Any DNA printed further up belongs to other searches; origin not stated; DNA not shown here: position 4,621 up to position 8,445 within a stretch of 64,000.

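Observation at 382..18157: Complete six-gene type 2 BREX (Pgl) operon, pglW-pglX-pglY-pglZ-brxD-brxHI, fully translationally coupled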

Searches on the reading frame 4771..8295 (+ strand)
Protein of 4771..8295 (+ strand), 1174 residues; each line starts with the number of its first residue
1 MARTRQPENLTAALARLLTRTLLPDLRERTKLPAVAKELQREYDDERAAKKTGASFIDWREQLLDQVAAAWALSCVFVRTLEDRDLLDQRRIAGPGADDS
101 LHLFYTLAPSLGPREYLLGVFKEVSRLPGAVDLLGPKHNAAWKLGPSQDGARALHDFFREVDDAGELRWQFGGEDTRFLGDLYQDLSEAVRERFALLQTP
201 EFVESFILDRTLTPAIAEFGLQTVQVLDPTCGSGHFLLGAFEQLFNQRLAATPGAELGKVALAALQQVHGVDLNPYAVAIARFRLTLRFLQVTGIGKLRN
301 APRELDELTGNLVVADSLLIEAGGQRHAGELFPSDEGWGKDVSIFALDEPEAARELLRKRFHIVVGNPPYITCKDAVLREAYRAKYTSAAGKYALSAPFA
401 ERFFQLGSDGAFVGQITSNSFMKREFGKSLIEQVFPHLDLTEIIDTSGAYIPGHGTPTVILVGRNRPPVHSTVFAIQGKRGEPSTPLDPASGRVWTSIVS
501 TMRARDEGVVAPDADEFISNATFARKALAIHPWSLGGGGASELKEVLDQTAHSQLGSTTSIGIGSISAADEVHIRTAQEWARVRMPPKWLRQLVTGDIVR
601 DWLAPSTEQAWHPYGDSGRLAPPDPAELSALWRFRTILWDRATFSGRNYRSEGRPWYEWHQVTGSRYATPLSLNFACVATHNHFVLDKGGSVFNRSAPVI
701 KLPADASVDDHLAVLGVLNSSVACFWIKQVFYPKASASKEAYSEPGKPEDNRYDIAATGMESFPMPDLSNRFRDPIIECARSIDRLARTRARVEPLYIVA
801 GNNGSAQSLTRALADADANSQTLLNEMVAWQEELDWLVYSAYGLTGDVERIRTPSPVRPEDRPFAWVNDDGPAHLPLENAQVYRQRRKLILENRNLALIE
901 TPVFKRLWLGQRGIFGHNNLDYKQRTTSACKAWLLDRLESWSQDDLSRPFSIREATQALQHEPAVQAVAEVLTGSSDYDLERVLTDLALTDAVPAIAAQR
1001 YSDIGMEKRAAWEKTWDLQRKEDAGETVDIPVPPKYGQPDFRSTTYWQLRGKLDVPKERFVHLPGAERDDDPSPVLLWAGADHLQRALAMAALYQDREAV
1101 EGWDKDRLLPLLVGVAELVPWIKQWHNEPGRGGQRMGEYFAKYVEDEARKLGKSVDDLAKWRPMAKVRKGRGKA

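Call 3: search_protein_families(library=pfam, proteins=[window:4771-8295:+])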
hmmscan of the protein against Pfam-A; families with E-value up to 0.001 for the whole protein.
window:4771-8295:+ (1174 aa): 3 families
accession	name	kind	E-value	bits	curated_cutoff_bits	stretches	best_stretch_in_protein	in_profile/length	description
PF22654.1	DUF7008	-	1.2e-98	331.1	42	2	871-1171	69-366/368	Domain of unknown function (DUF7008)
PF07669.17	Eco57I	-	9.4e-19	68.6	25.3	1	267-447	2-166/171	Eco57I restriction-modification methylase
PF20473.4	MmeI_Mtase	-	1.6e-07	31.2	27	1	221-294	18-91/259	MmeI, DNA-methyltransferase domain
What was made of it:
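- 4771..8295 (+): pglX (1174 aa), a gamma-class N6-adenine DNA methyltransferase. Motif I is DPTCGSG 228-234, motif IV is NPPY 367-370, and the C-terminal domain is DUF7008. GC dips to 0.59-0.62 across 6001-7500. Pfam finds Eco57I, MmeI_Mtase and DUF7008 (call 3).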

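Call 4: search_protein_families(library=padloc, proteins=[window:4771-8295:+])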
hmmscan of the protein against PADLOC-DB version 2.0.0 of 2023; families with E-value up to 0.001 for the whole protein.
window:4771-8295:+ (1174 aa): 36 families (the best 25 are shown)
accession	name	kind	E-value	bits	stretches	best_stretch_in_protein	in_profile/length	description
PDLC02529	PglX|PglXI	-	0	1288.1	2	9-864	6-857/1189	PglX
PDLC03617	REase_MTase_IIG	-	2.3e-258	858.2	2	9-845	6-835/1183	Type IIG restriction enzyme-methyltransferase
PDLC02536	PglX|PglXI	-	6.1e-102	340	3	1029-1170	417-559/560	PglX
PDLC03313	MTase_II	-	2.3e-15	54.1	1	358-649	142-416/563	Type II methyltransferase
PDLC03335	MTase_II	-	2.6e-15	54.1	1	182-447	67-285/607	Type II methyltransferase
PDLC03604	REase_MTase_IIG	-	8e-15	51.9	1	266-460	449-642/1011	Type IIG restriction enzyme-methyltransferase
PDLC03627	REase_MTase_IIG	-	4.1e-14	49.3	2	221-389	405-589/1136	Type IIG restriction enzyme-methyltransferase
PDLC03226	MTase_II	-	2.1e-13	47.7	1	360-783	128-548/579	Type II methyltransferase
PDLC02521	PglX|PglXI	-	2.5e-13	46.9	2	354-443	475-564/1174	PglX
PDLC03601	REase_MTase_IIG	-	2.7e-13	46.7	2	215-319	454-557/1110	Type IIG restriction enzyme-methyltransferase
PDLC02525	PglX|PglXI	-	1.6e-12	44.9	2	354-422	449-517/607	PglX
PDLC02528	PglX|PglXI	-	4.2e-12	42.7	1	221-302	289-370/1125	PglX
PDLC03630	REase_MTase_IIG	-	1.7e-11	40.7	1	175-285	349-466/1100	Type IIG restriction enzyme-methyltransferase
PDLC03338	MTase_II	-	1.1e-10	38.9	1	179-324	113-244/604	Type II methyltransferase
PDLC03609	REase_MTase_IIG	-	5.6e-10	35.6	1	223-446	436-643/1066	Type IIG restriction enzyme-methyltransferase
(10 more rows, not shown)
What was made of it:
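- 4771..8295 (+): PADLOC PglX scores 1288 bits (call 4).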

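Call 59: search_protein_families(library=ncbifam, proteins=[window:4771-8295:+], max_evalue=0.001)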
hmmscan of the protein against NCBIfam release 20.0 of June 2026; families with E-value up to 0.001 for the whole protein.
window:4771-8295:+ (1174 aa): 4 families
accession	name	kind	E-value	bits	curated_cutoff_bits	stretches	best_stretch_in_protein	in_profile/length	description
NF033451.1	BREX_2_MTaseX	equivalog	0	1173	400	2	13-853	5-845/1185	BREX-2 system adenine-specific DNA-methyltransferase PglX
NF033452.1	BREX_1_MTaseX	exception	1.1e-17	63.2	500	2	354-429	501-576/1210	BREX-1 system adenine-specific DNA-methyltransferase PglX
NF033455.1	BREX_6_MTaseX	exception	3.1e-11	41.5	900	1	220-291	326-402/1319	BREX-6 system adenine-specific DNA-methyltransferase PglX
NF033454.1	BREX_5_MTaseX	exception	4.4e-05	21.2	900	1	222-288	301-367/1404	BREX-5 system adenine-specific DNA-methyltransferase PglX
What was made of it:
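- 4771..8295 (+): NCBIfam BREX_2_MTaseX scores 1173 bits against a cut-off of 400 (call 59).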
